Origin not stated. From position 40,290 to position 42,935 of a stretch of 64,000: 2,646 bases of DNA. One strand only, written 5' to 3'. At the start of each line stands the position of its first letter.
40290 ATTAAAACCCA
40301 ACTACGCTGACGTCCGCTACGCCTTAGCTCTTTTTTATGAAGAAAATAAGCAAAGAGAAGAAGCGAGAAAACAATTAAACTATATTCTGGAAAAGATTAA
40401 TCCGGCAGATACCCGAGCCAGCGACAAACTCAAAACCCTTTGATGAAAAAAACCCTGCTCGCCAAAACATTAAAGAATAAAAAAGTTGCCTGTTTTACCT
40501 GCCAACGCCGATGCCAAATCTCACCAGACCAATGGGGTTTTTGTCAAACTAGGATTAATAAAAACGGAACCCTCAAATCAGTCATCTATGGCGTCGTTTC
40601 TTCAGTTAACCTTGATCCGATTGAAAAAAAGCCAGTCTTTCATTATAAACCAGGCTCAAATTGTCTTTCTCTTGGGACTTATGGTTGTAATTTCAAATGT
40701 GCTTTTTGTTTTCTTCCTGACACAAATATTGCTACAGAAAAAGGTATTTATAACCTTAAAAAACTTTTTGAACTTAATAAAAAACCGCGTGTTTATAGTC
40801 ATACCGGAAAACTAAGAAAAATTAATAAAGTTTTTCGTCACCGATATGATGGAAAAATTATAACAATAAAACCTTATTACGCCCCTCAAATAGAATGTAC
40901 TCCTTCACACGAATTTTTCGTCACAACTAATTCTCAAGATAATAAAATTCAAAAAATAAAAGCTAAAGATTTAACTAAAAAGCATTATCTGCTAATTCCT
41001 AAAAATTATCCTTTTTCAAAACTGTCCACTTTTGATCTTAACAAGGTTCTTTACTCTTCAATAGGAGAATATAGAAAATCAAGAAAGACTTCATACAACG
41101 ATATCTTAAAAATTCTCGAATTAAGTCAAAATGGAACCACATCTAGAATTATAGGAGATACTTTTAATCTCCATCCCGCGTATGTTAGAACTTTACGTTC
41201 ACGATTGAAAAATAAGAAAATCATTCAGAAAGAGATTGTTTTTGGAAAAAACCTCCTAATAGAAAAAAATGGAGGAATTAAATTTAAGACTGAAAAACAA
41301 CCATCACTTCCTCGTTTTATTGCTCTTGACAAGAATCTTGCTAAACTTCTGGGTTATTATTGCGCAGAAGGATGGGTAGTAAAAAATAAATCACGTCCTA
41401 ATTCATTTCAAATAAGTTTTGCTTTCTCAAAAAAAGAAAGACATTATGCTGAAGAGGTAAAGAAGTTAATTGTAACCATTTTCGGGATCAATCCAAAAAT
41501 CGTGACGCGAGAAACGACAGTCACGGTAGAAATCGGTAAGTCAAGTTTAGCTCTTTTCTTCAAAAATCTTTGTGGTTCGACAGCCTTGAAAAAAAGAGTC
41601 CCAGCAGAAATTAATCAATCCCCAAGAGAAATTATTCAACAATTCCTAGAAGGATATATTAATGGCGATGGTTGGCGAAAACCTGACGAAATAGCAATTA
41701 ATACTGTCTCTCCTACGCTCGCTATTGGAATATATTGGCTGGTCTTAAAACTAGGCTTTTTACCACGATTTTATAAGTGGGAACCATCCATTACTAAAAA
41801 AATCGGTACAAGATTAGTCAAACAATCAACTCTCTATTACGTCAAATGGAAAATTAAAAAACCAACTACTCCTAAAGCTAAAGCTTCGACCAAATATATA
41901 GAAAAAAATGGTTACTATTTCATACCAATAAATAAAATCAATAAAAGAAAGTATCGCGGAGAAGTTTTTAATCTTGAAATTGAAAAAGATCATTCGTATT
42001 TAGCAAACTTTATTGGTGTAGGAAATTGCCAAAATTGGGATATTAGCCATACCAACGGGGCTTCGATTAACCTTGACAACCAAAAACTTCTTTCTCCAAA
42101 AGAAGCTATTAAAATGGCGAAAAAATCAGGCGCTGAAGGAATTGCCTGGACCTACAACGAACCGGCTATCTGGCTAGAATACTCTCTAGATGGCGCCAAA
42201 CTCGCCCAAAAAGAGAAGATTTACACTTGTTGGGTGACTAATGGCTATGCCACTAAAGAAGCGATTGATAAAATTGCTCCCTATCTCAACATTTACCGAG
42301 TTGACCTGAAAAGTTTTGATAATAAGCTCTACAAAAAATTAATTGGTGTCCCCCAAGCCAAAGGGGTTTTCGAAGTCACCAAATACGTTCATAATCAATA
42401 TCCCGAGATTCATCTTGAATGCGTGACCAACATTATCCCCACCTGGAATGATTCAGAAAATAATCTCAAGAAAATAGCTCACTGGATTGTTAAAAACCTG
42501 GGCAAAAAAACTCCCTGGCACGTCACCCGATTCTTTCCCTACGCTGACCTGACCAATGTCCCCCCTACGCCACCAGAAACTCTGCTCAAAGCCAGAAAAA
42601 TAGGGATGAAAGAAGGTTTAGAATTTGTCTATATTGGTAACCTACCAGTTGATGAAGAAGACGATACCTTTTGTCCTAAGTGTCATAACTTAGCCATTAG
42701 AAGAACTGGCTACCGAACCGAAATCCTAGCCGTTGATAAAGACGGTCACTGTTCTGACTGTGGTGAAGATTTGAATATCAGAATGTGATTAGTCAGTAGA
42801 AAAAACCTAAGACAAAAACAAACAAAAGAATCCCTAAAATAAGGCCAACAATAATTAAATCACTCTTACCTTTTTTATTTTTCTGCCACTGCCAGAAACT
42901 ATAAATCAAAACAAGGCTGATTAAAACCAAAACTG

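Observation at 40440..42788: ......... intein inserted exactly in the CxxxCxxC iron-sulfur motif of an AmmeMemoRadiSam-type radical SAM enzyme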

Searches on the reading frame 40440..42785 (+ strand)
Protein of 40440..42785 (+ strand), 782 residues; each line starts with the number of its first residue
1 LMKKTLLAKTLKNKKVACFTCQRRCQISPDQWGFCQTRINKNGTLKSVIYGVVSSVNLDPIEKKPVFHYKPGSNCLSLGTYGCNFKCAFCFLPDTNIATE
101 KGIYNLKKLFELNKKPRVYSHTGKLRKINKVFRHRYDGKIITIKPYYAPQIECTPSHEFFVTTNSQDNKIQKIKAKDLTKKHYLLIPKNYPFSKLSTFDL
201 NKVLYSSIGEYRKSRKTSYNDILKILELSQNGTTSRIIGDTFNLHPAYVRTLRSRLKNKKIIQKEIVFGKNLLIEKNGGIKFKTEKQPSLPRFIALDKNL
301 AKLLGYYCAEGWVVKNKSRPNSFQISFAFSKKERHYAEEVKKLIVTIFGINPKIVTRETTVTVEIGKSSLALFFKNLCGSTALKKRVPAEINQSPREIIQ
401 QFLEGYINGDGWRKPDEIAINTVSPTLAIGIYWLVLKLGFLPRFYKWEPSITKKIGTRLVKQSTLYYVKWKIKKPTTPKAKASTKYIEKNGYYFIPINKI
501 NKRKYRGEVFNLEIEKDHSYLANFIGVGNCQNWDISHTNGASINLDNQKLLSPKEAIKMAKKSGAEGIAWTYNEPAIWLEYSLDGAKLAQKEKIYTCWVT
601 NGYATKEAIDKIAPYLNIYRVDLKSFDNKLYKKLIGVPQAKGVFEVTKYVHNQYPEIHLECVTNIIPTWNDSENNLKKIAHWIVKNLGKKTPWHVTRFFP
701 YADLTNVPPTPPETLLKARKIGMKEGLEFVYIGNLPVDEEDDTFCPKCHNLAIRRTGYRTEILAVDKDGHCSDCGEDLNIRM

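Call 4: search_protein_families(library=pfam, proteins=[window:40440-42785:+], max_evalue=0.1)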
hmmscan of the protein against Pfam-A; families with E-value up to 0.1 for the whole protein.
window:40440-42785:+ (782 aa): 5 families
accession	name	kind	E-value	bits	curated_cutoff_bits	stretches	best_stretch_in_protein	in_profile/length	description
PF04055.27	Radical_SAM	-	1.3e-16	61.7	29.5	1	530-680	14-163/166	Radical SAM superfamily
PF14890.11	Intein_splicing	-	1.2e-15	58.1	35.8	1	125-525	35-151/155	Intein splicing domain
PF14528.11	LAGLIDADG_3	-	6.7e-11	42.7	22.5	2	299-376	3-80/82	LAGLIDADG-like domain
PF19238.5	Radical_SAM_2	-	0.031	14.4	26.7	0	605-678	65-136/151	Radical SAM-like domain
PF22898.2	NOMO1-like_1st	-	0.078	13.5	27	0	478-505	24-49/85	BOS complex subunit NOMO1-like, first beta sandwich domain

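Call 8: find_homologous_proteins(query=window:40440-42785:+, max_evalue=0.00001)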
Query window:40440-42785:+ (782 aa): 92 proteins with E <= 0.00001 among 8000 candidates.
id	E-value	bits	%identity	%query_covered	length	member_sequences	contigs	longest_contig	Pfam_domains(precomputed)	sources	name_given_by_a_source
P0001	0.0e+0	1817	100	100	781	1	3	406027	PF04055.28,PF14528.12,PF14890.12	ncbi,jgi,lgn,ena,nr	ncbi:MAG TPA: radical SAM protein [Patescibacteria group bacterium]|nr:radical SAM protein [Patescib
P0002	0.0e+0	1370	73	100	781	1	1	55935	PF04055.28,PF14528.12,PF14890.12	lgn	-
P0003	0.0e+0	1163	63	100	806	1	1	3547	PF04055.28,PF14528.12,PF14890.12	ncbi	-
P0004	1.0e-264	899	51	100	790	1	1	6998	PF04055.28,PF14528.12,PF14890.12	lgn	-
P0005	2.0e-261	888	52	100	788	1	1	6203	PF04055.28,PF14528.12,PF14890.12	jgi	-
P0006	1.7e-254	865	59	84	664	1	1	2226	PF04055.28,PF14528.12,PF14890.12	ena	-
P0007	1.2e-226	773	46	100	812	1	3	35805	PF04055.28,PF14528.12,PF14890.12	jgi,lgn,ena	-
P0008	7.0e-224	764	47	99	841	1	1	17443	PF04055.28,PF14528.12,PF14890.12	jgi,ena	-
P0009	1.9e-222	759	46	100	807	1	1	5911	PF04055.28,PF14528.12,PF14890.12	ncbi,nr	ncbi:AmmeMemoRadiSam system radical SAM enzyme [Patescibacteria group bacterium]|nr:AmmeMemoRadiSam 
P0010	4.1e-220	751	46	100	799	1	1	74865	PF04055.28,PF14528.12,PF14890.12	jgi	jgi:pyruvate formate lyase activating enzyme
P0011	3.4e-209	715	47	100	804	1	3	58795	PF04055.28,PF14528.12,PF14890.12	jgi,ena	-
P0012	3.3e-208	712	45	100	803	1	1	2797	PF04055.28,PF14528.12,PF14890.12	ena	-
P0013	7.5e-208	711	44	100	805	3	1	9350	PF04055.28,PF14528.12,PF14890.12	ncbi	-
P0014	5.4e-207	708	44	100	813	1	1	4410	PF04055.28,PF14528.12,PF14890.12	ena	-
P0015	3.7e-206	705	45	100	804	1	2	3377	PF04055.28,PF14528.12,PF14890.12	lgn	-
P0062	6.9e-153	529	37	99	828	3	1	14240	PF04055.28,PF13936.13,PF14528.12,PF14890.12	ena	-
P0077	8.1e-131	456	31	93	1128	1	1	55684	PF04480.19,PF04055.28,PF18741.8,PF14528.12,PF14890.12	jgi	jgi:pyruvate formate lyase activating enzyme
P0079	1.9e-117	412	29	92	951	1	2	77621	PF04055.28,PF14528.12,PF13403.12,PF14890.12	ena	-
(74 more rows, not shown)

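Call 44: find_encoding_contigs(protein=P0001, flank=3000, max_places=4)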
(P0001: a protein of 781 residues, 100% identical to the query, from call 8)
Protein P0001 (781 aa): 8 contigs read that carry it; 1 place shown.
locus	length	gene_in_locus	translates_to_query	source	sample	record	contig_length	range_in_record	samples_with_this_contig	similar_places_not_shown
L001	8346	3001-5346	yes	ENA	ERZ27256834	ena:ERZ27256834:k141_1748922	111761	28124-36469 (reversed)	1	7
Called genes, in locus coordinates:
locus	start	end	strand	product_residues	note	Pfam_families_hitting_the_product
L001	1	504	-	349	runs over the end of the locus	PF06723:MreB_Mbl, PF00022:Actin (weak), PF00012:HSP70, PF11104:PilM_2 (faint), PF14450:FtsA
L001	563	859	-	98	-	-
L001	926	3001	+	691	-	PF04932:Wzy_C, PF13181:TPR_8 (faint), PF13428:TPR_14 (faint), PF14559:TPR_19 (faint), PF21033:RMD1-3 (faint), PF13371:TPR_9 (weak), PF13431:TPR_17 (weak), PF24575:TPR_Slam (weak), +1 more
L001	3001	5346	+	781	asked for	PF14890:Intein_splicing, PF14528:LAGLIDADG_3 (weak), PF04055:Radical_SAM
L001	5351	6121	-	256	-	-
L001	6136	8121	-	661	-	PF24817:WD40_WDHD1_1st (faint), PF24807:WD40_CDC20-Fz (faint), PF23381:Beta-prop_IFT122_1st, PF23414:Beta-prop_EML_2 (weak), PF24814:WD40_Prp19 (weak), PF25174:Beta-prop_THOC3 (weak), PF23414:Beta-prop_EML_2, PF26550:Tricorn_2nd (weak), +1 more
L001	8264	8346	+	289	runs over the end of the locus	PF00892:EamA, PF05653:Mg_trans_NIPA (faint), PF00892:EamA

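Call 50: predict_structure(alignment_id=A1)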
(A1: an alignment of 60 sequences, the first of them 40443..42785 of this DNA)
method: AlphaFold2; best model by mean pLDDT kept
length: 781 residues; sequences in the alignment: 60
mean_pLDDT: 89.4   pTM: 0.62
mean pLDDT of the five models: 89.4, 89.3, 89.0, 89.0, 88.5
residues with pLDDT >= 90: 519; 70-90: 210; 50-70: 34; < 50: 18
segments of 3 or more residues with pLDDT < 50: 83-86, 530-541
pLDDT, mean of each block of 10 residues (from residue 1): 94 94 88 85 92 87 93 90 57 94 93 91 88 78 96 90 75 92 94 92 90 86 90 93 92 81 85 93 92 97 98 83 94 97 97 95 96 94 95 96 96 93 97 96 93 88 95 81 85 96 87 84 85 42 60 96 95 87 97 96 93 97 86 73 94 97 91 96 98 85 70 94 97 72 95 88 93 96 92
secondary structure, 60 per line:
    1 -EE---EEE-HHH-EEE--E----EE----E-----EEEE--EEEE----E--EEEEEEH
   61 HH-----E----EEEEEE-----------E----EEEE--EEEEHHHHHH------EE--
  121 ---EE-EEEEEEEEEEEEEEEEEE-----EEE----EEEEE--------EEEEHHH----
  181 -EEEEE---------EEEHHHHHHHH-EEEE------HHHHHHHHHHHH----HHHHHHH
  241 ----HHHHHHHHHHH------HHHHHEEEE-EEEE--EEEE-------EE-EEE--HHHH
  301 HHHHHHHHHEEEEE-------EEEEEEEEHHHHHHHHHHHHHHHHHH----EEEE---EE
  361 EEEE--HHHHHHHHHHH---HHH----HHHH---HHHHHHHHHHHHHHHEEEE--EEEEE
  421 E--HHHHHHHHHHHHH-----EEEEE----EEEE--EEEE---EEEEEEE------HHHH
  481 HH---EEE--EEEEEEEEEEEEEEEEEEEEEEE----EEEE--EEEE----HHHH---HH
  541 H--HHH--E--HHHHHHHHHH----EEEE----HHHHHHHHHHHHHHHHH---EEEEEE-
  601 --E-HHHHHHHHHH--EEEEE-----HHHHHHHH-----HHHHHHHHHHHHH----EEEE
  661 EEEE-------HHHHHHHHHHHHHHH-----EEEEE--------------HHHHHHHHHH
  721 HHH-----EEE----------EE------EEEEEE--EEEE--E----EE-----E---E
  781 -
elements in order (helices of 4 or more, strands of 3 or more residues): E7-9 E15-17 E37-40 E43-46 E54-59 E73-78 E95-98 E101-104 H105-110 E127-144 E150-152 E157-161 E170-173 E182-186 E196-198 H199-206 E208-211 H218-229 H234-240 H245-255 H262-266 E267-270 E272-275 E278-281 E292-294 H297-309 E310-314 E322-329 H330-347 E352-355 E359-364 H367-377 H388-391 H395-409 E410-413 E416-421 H424-436 E442-446 E451-454 E457-460 E464-470 H477-482 E486-488 E491-513 E518-521 E524-527 H532-535 H552-561 E566-569 H574-590 E594-599 H605-614 E617-621 H627-634 H640-652 E657-664 H672-686 E692-696 H711-723 E729-731 E750-755 E758-761

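Call 54: fold_search(model_id=the predicted structure, library=pdb)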
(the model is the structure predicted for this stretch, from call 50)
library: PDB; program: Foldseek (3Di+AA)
matches with E <= 10: 1382; with E <= 0.001: 123
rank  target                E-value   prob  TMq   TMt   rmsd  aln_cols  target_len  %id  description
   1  2cw7                  1.4e-23  1.00  0.39  0.55  12.0       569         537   18  Crystal structure of intein homing endonuclease II (released 2006-04-18)
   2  7qsu                  6.1e-22  1.00  0.37  0.76   6.4       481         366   17  Crystal structure of homing endonuclease-associated TliVMA intein (C1A, d333-339) (released 2022-03-30)
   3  7qss                  1.3e-19  1.00  0.37  0.65   7.0       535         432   17  Crystal structure of homing endonuclease-associated TliVMA intein (C1A) (released 2022-03-30)
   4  7qst                  1.4e-16  1.00  0.34  0.69   5.8       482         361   16  Crystal structure of homing endonuclease-associated PhoVMA intein (C1A) (released 2022-03-30)
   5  1ef0_A                1.3e-13  1.00  0.27  0.45  26.9       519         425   13  CRYSTAL STRUCTURE OF PI-SCEI MINIPRECURSOR (released 2000-06-07)
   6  1vde_A                1.6e-13  1.00  0.26  0.43  30.3       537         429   13  PI-SCEI, A HOMING ENDONUCLEASE WITH PROTEIN SPLICING ACTIVITY (released 1998-04-08)
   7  1vde_B                3.5e-13  1.00  0.26  0.43  29.6       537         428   12  PI-SCEI, A HOMING ENDONUCLEASE WITH PROTEIN SPLICING ACTIVITY (released 1998-04-08)
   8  1jva_B                5.0e-13  1.00  0.29  0.48  13.2       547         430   12  CRYSTAL STRUCTURE OF THE VMA1-DERIVED ENDONUCLEASE BEARING THE N AND C EXTEIN PROPEPTIDES (released 2002-08-29)
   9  1lws_A                1.7e-12  1.00  0.29  0.47  10.9       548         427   12  Crystal structure of the intein homing endonuclease PI-SceI bound to its recognition sequence (released 2002-09-27)
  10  1jva_A                3.8e-12  1.00  0.29  0.48  11.0       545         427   12  CRYSTAL STRUCTURE OF THE VMA1-DERIVED ENDONUCLEASE BEARING THE N AND C EXTEIN PROPEPTIDES (released 2002-08-29)
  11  1dq3                  6.4e-12  1.00  0.32  0.51   8.9       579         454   11  CRYSTAL STRUCTURE OF AN ARCHAEAL INTEIN-ENCODED HOMING ENDONUCLEASE PI-PFUI (released 2000-07-05)
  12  1dfa                  3.6e-11  1.00  0.26  0.44  25.9       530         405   12  CRYSTAL STRUCTURE OF PI-SCEI IN C2 SPACE GROUP (released 1999-12-08)
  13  1um2_B                6.7e-11  1.00  0.27  0.46  30.5       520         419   13  Crystal Structure of the Vma1-Derived Endonuclease with the Ligated Extein Segment (released 2004-09-22)
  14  1lwt_A                1.4e-10  1.00  0.27  0.42  28.7       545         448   12  Crystal structure of the intein homing endonuclease PI-SceI bound to its substrate DNA (Ca2+ free) (released 2002-09-27)
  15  1um2_A                1.4e-10  1.00  0.26  0.44  30.7       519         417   12  Crystal Structure of the Vma1-Derived Endonuclease with the Ligated Extein Segment (released 2004-09-22)
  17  3cb8_A                2.9e-10  1.00  0.23  0.68   3.2       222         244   20  4Fe-4S-Pyruvate formate-lyase activating enzyme in complex with AdoMet and a peptide substrate (released 2008-10-28)
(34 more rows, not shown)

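Call 71: list_cluster_members(proteins=[P0140, P0002, P0003, P0077, P0079])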
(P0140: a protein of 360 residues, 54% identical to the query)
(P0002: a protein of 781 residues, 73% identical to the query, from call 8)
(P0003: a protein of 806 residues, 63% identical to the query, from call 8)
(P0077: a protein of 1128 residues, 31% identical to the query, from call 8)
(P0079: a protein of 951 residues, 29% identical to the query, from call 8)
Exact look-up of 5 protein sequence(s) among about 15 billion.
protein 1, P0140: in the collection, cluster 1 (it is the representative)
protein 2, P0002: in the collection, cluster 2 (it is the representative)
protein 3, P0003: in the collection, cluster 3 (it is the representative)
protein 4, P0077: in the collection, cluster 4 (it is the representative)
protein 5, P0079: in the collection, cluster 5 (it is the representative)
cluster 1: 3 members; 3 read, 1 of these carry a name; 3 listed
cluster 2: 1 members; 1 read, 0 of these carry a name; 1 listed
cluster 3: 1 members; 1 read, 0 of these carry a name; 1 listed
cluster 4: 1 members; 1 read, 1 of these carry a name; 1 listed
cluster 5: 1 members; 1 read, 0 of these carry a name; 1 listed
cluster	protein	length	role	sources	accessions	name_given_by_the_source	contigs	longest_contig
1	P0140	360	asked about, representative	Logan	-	-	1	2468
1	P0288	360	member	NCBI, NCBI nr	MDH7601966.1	MAG: AmmeMemoRadiSam system radical SAM enzyme [Armatimonadota bacterium] | AmmeMemoRadiSam system radical SAM enzyme [Armatimonadota bacterium]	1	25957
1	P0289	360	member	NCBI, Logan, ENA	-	-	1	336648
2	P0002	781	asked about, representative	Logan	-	-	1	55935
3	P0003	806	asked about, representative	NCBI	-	-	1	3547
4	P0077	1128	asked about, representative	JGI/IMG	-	pyruvate formate lyase activating enzyme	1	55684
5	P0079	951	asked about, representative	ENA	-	-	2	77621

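Call 73: find_encoding_contigs(protein=P0077, flank=4000, max_places=2)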
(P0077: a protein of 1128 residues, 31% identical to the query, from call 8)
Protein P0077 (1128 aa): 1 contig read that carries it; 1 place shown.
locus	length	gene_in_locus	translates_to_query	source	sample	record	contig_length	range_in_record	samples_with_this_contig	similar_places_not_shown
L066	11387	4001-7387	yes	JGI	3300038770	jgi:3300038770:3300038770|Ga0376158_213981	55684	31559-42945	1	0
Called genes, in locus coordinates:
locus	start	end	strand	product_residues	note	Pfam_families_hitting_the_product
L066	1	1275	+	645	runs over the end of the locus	PF00211:Guanylate_cyc, PF00515:TPR_1 (faint), PF07719:TPR_2 (faint), PF13181:TPR_8 (faint), PF13414:TPR_11 (faint), PF13428:TPR_14 (faint), PF14559:TPR_19 (faint), PF21033:RMD1-3 (faint), +1 more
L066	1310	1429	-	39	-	-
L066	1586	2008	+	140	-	PF13431:TPR_17 (faint), PF14559:TPR_19 (faint), PF13428:TPR_14 (faint), PF13429:TPR_15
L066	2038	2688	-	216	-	PF03070:TENA_THI-4 (weak), PF14518:Haem_oxygenas_2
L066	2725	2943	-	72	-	-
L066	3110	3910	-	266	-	PF02535:Zip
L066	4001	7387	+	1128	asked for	PF14890:Intein_splicing, PF04480:DUF559 (weak), PF18741:MTES_1575 (faint), PF14890:Intein_splicing, PF14528:LAGLIDADG_3 (faint), PF04055:Radical_SAM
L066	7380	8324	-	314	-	PF07992:Pyr_redox_2, PF13738:Pyr_redox_3, PF00070:Pyr_redox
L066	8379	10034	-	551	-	-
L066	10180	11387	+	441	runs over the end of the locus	PF02347:GDC-P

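Call 75: find_homologous_proteins(query=P0079, max_evalue=1e-10)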
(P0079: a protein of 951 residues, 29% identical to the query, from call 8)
Query P0079 (951 aa): 268 proteins with E <= 1e-10 among 8000 candidates; the best 120 are listed.
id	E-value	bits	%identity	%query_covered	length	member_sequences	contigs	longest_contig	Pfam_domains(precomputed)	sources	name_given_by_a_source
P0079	0.0e+0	2251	100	100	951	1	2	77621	PF04055.28,PF14528.12,PF13403.12,PF14890.12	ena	-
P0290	0.0e+0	1660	73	100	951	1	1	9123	PF04055.28,PF14528.12,PF13403.12,PF14890.12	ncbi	-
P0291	0.0e+0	1595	69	100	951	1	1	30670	PF14528.12,PF13403.12,PF14890.12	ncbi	-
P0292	0.0e+0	1588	69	100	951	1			PF14528.12,PF13403.12,PF14890.12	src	-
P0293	0.0e+0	1587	69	100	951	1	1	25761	PF04055.28,PF14528.12,PF14890.12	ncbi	-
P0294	0.0e+0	1582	70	100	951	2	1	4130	PF14623.12,PF14528.12,PF14890.12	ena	-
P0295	0.0e+0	1580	71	100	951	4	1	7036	PF14528.12,PF14890.12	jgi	-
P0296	0.0e+0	1566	69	100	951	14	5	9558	PF14528.12,PF14890.12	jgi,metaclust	metaclust:\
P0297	0.0e+0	1544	68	100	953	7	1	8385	PF04055.28,PF14528.12,PF13403.12,PF14890.12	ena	-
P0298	0.0e+0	1537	68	100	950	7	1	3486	PF04055.28,PF14528.12,PF13403.12,PF14890.12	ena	-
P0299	0.0e+0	1528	68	100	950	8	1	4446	PF14528.12,PF13403.12,PF14890.12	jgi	-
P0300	0.0e+0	1517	68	100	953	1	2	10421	PF04055.28,PF14528.12,PF13403.12,PF14890.12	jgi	-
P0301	0.0e+0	1515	68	100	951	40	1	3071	PF14528.12,PF13403.12,PF14890.12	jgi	-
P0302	0.0e+0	1506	67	100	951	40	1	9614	PF04055.28,PF14528.12,PF13403.12,PF14890.12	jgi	-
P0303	0.0e+0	1499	67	100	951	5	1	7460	PF04055.28,PF14528.12,PF13403.12,PF14890.12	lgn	-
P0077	5.2e-279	946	44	85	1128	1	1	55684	PF04480.19,PF04055.28,PF18741.8,PF14528.12,PF14890.12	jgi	jgi:pyruvate formate lyase activating enzyme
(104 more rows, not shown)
